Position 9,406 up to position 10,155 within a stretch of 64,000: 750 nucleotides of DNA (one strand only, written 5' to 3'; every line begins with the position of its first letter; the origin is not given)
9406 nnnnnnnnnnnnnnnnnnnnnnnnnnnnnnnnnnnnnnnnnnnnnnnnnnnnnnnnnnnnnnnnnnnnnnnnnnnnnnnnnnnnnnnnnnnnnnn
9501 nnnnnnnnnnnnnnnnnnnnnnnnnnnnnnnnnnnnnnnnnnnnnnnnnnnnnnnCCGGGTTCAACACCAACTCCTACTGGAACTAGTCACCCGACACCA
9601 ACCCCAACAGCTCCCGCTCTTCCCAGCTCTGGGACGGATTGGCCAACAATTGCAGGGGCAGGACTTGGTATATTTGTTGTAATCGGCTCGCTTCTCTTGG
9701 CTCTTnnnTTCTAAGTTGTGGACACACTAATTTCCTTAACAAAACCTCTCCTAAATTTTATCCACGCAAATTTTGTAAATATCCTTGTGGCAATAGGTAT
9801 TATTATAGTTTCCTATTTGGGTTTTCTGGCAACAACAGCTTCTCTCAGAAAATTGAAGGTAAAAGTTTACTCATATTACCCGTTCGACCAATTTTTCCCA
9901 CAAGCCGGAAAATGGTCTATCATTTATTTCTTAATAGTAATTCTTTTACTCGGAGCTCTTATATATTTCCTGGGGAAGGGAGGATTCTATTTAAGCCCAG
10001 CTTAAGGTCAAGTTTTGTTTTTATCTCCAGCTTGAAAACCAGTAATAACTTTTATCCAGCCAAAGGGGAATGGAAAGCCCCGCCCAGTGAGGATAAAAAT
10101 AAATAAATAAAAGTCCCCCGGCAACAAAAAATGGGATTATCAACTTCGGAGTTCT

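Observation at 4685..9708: Pilus-assembly-like genes followed by three anchored surface proteins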

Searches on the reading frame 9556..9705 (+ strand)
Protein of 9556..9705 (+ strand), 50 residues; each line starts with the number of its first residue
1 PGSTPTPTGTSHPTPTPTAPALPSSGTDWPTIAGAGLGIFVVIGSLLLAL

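Call 64: search_protein_families(library=ncbifam, alignment_id=A8, max_evalue=1)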
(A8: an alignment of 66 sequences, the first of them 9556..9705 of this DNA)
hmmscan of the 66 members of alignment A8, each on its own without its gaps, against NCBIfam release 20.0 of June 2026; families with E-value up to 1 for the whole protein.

A. member 1, window:9556-9705:+ (50 aa): 0 families

B. families by the number of members that match (of 66 scanned): 13 families
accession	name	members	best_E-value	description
TIGR01167.1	LPXTG_anchor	20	0.0024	LPXTG cell wall anchor domain-containing protein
NF053819.1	EF0750_LPXTG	11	0.00027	EF2685/EF0750 family sortase-dependent surface protein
TIGR04216.1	halo_surf_glyco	5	0.033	HVO_2072 family ArtA-dependent S-layer glycoprotein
NF041335.1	surf_glcprot_Halo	2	0.16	ArtA-dependent S-layer glycoprotein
NF011607.0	PRK15033.1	1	0.012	tricarballylate utilization 4Fe-4S protein TcuB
TIGR00941.1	2a6301s03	1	0.076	multicomponent Na+:H+ antiporter, MnhC subunit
NF006547.1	PRK09040.1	1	0.17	hypothetical protein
NF033158.1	Myrrcad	1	0.19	MyrrCad domain-containing protein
NF052432.1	TC0500_fam_Inc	1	0.26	TC0500 family inclusion membrane protein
NF033188.1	internalin_H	1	0.3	InlH/InlC2 family class 1 internalin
NF033902.0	iso_D2_wall_anc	1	0.43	SpaH/EbpB family LPXTG-anchored major pilin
NF052345.1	S_layer_anammox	1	0.64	Kustd1514 family S-layer glycoprotein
TIGR03154.1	sulfolob_CbsA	1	0.65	cytochrome b558/566 subunit A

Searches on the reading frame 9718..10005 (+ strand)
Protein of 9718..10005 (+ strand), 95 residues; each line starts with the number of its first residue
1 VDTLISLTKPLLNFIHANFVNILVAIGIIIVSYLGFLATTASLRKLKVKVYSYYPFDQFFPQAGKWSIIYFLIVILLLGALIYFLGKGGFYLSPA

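Call 36: search_protein_families(library=pfam, proteins=[window:9718-10005:+], max_evalue=0.01)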
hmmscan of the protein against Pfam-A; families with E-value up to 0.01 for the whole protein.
window:9718-10005:+ (95 aa): 1 family
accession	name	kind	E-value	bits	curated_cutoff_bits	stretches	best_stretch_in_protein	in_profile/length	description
PF09991.14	DUF2232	-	0.0013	18.4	27.8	1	22-81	163-219/290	Predicted membrane protein (DUF2232)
